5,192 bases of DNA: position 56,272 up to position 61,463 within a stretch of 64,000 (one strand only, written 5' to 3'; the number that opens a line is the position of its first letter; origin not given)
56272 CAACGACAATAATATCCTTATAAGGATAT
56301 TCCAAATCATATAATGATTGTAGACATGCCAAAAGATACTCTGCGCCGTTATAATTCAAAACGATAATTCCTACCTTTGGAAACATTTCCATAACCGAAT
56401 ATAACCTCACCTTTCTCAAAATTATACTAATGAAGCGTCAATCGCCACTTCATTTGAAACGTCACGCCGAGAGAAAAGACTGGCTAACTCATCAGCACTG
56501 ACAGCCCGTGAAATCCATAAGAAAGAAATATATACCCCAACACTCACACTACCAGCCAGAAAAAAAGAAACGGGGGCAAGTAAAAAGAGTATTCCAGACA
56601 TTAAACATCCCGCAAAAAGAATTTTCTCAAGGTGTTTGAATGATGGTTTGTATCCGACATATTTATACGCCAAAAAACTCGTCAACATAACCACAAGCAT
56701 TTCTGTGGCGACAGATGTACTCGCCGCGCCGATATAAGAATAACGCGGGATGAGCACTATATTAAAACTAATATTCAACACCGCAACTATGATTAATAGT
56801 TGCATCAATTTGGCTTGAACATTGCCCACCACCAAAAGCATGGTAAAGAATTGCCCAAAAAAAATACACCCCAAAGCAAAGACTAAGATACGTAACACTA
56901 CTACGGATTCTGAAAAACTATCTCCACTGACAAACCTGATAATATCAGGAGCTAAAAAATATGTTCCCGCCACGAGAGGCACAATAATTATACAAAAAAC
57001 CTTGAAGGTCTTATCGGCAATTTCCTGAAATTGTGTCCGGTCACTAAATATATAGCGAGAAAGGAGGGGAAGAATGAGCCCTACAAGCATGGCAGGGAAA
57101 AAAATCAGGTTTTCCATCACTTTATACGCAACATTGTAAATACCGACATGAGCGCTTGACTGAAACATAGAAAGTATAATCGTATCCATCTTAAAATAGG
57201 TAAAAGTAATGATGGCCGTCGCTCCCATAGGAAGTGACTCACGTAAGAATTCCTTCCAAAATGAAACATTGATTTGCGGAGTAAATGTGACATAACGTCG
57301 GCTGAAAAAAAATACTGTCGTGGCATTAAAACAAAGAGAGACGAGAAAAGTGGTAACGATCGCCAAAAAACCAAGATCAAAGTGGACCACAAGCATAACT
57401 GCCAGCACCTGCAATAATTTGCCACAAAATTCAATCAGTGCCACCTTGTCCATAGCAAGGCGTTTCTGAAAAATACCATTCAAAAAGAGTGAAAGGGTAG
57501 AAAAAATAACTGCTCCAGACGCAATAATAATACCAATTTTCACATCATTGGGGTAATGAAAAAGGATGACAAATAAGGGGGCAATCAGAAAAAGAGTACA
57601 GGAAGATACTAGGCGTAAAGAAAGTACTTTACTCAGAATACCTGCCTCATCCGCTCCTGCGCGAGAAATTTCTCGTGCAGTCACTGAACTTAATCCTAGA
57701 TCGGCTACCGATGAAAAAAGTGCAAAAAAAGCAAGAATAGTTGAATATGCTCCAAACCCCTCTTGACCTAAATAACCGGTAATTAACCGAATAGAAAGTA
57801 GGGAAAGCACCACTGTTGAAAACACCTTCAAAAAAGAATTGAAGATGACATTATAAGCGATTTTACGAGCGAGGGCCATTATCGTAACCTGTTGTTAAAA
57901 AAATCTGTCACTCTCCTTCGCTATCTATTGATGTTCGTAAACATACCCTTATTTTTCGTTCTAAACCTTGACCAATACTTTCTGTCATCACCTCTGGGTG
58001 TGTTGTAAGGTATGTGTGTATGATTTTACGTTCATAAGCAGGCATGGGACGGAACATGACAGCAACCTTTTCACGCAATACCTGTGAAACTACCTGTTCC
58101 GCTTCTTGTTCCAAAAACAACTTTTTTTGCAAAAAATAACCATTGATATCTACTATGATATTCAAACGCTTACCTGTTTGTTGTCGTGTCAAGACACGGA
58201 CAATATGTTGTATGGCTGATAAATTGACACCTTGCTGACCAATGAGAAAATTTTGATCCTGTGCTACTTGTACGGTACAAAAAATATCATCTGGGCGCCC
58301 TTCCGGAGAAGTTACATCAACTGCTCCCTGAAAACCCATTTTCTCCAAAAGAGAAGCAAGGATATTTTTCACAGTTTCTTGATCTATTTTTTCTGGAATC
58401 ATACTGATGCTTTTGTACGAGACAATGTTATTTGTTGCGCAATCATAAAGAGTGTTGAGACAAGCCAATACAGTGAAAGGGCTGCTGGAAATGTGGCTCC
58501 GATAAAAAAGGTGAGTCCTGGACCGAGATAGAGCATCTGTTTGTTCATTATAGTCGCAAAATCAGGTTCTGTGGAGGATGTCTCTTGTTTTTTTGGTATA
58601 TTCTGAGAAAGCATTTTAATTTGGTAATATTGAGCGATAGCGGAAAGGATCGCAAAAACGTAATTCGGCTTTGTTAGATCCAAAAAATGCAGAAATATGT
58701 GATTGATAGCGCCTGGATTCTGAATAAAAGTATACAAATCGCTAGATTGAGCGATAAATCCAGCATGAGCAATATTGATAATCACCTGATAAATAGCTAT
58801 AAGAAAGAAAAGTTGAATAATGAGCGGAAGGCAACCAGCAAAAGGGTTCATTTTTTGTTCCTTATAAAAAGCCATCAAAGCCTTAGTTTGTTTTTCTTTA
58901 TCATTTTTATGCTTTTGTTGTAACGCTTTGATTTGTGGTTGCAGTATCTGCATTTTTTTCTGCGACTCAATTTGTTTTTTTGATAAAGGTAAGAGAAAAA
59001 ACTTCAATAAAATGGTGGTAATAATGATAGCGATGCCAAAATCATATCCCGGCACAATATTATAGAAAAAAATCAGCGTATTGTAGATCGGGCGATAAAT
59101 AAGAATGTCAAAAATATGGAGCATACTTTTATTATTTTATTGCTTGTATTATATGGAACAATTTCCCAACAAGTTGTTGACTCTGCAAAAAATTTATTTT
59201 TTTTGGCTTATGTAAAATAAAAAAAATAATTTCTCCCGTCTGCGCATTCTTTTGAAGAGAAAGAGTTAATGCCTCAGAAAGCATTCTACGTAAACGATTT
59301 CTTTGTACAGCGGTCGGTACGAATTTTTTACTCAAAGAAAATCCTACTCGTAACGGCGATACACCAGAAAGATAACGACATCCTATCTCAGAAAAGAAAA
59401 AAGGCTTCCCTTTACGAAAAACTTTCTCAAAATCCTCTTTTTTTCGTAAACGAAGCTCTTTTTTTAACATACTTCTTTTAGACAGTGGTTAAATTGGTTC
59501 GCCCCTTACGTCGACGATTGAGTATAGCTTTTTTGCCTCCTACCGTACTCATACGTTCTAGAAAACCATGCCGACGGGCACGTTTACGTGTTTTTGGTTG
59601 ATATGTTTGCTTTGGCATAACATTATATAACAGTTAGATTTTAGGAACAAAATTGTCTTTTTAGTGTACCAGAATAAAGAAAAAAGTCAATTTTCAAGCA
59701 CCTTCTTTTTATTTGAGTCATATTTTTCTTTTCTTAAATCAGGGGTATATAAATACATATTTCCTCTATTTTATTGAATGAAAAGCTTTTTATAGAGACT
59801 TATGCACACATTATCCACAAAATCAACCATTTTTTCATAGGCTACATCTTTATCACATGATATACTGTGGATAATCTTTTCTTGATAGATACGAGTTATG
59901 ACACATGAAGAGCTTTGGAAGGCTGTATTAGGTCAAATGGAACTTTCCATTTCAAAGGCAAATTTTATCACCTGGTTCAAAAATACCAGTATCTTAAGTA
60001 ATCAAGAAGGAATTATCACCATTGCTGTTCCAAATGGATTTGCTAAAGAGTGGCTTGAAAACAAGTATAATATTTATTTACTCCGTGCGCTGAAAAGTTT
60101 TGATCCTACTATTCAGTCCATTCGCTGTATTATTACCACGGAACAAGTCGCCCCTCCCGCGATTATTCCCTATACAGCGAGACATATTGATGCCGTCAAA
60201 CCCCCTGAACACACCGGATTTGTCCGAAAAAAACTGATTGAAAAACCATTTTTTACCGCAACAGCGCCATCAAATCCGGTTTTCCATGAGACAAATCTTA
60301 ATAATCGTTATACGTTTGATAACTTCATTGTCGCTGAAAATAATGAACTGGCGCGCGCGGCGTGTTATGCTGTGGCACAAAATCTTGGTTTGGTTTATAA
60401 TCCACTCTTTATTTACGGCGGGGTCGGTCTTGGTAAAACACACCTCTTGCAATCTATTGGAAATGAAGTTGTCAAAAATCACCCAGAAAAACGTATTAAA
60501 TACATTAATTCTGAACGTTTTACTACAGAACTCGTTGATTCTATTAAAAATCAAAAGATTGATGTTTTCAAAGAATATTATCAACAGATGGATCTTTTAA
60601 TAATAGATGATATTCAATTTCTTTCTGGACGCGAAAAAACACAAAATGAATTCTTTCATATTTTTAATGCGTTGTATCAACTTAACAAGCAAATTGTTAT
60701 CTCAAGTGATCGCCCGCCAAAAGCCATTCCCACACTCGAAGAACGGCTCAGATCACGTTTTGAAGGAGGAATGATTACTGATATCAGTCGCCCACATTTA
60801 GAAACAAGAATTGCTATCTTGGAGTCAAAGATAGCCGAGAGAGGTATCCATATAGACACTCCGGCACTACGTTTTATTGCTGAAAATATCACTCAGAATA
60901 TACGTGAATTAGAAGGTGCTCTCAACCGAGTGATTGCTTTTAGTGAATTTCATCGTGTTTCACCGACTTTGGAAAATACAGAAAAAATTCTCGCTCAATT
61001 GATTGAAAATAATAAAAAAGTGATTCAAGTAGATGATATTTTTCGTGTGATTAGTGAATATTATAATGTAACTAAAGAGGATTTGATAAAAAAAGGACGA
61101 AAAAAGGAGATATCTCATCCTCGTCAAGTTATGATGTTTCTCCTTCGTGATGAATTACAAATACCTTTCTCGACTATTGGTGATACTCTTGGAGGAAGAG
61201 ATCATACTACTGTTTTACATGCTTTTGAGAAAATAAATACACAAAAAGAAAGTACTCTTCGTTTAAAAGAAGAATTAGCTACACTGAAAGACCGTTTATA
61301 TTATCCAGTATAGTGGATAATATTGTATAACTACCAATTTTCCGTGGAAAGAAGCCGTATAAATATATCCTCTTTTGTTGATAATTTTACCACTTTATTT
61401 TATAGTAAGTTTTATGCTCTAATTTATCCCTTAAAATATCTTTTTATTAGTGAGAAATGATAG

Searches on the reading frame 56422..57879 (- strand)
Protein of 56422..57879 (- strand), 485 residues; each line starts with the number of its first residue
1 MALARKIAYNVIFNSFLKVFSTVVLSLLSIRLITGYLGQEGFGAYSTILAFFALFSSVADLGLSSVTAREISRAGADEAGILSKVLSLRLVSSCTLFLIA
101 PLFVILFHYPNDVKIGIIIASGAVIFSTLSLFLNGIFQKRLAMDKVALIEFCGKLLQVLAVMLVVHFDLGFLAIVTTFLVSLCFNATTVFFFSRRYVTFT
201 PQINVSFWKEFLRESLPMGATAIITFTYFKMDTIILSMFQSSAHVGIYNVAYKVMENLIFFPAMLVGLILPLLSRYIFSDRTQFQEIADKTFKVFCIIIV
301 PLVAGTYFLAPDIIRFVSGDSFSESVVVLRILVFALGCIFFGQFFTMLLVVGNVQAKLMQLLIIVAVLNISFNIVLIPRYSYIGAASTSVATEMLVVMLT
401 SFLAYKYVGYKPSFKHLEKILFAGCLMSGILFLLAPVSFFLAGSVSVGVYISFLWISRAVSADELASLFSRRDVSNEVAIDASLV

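Call 18: search_protein_families(library=pfam, proteins=[window:56422-57879:-], max_evalue=0.001)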
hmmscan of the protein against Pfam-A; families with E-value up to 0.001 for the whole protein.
window:56422-57879:- (485 aa): 2 families
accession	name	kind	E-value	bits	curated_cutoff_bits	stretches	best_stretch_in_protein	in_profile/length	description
PF13440.11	Polysacc_synt_3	-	1.3e-24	87.5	23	1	37-326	6-292/293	Polysaccharide biosynthesis protein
PF01943.22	Polysacc_synt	-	2e-23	83.6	28.2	1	19-276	12-273/274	Polysaccharide biosynthesis protein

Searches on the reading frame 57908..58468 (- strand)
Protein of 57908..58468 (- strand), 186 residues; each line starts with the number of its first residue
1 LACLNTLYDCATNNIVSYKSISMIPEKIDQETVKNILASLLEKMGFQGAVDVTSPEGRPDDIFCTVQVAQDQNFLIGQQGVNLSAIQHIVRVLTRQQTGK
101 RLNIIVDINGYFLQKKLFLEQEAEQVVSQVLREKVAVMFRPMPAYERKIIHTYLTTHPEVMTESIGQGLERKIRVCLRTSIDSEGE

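Call 18: search_protein_families(library=pfam, proteins=[window:57908-58468:-], max_evalue=0.001)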
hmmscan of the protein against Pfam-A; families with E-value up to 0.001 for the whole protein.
window:57908-58468:- (186 aa): 2 families
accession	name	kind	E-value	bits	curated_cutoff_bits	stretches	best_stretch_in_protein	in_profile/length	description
PF01424.28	R3H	-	8.5e-14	51.8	26.8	1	118-176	2-59/60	R3H domain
PF13083.13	KH_KhpA-B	-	0.00024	21.4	32.1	1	31-104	2-71/73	KhpA/KhpB, KH domain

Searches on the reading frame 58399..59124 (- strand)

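Call 19: search_protein_families(library=pfam, proteins=[window:58399-59124:-], max_evalue=0.01)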
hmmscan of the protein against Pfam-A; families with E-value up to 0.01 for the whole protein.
window:58399-59124:- (241 aa): 2 families
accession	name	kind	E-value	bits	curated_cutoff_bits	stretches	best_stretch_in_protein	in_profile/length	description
PF02096.25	60KD_IMP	-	2e-46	158.4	35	1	29-235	1-162/163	60Kd inner membrane protein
PF22568.1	Tet_C_40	-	0.0052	17.3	27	0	50-111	37-98/129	Tetracyclin repressor-like, C-terminal domain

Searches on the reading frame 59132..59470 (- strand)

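Call 19: search_protein_families(library=pfam, proteins=[window:59132-59470:-], max_evalue=0.01)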
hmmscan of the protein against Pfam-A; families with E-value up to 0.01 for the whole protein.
window:59132-59470:- (112 aa): 2 families
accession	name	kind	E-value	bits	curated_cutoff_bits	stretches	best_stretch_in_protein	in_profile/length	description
PF00825.24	Ribonuclease_P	-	3.8e-19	69.2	22.3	1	2-107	1-107/109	Ribonuclease P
PF22612.2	GH113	-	0.0018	18.2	27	1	15-66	202-253/289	Glycoside Hydrolase Family 113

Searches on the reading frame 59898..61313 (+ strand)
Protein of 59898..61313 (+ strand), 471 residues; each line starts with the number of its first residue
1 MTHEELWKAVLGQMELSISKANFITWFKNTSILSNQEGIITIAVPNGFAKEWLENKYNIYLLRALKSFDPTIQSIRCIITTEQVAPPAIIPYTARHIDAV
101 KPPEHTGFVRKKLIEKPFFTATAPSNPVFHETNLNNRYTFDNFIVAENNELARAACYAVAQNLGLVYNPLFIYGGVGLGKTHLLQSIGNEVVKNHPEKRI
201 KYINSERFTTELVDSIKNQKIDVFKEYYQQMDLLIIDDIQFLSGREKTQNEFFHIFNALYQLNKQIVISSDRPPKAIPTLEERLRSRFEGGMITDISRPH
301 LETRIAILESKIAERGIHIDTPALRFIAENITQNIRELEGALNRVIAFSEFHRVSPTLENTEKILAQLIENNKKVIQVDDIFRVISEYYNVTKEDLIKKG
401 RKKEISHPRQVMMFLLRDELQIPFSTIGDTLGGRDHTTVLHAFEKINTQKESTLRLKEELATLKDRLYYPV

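Call 19: search_protein_families(library=pfam, proteins=[window:59898-61313:+], max_evalue=0.01)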
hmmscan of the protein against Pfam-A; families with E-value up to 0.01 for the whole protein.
window:59898-61313:+ (471 aa): 12 families
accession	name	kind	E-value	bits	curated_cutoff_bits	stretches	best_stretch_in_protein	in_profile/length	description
PF00308.24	Bac_DnaA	-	1.1e-68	230.9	23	1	134-295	1-162/162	Bacterial DnaA ATPAse domain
PF08299.17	Bac_DnaA_C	-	1.1e-23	83.5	31.5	1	378-446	1-69/69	Bacterial dnaA protein helix-turn-helix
PF11638.13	DnaA_N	-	3.4e-13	49.6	24.6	1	4-63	1-61/65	DnaA N-terminal domain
PF01695.23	IstB_IS21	-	2.1e-09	37.7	24.1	1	170-272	95-194/238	IstB-like ATP binding protein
PF00004.35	AAA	-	3.5e-07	31.2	21.2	1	171-288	2-127/131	ATPase family associated with various cellular activities (AAA)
PF13173.12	AAA_14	-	2.6e-06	27.9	27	1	169-254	4-86/129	AAA domain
PF01637.24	ATPase_2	-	6.7e-06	26.5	33.2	1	167-279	20-124/225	ATPase domain predominantly from Archaea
PF13401.12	AAA_22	-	0.00027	21.7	27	0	170-197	8-33/130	AAA domain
PF00910.28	RNA_helicase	-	0.00037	21.4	21.5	1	171-232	2-63/105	RNA helicase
PF07693.20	KAP_NTPase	-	0.0036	17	20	1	170-386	23-165/293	KAP family P-loop domain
PF13191.12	AAA_16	-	0.0045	17.9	32.6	0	168-263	25-127/167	AAA ATPase domain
PF03969.22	AFG1_ATPase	-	0.0098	15.3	27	0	163-220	57-110/361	AFG1-like ATPase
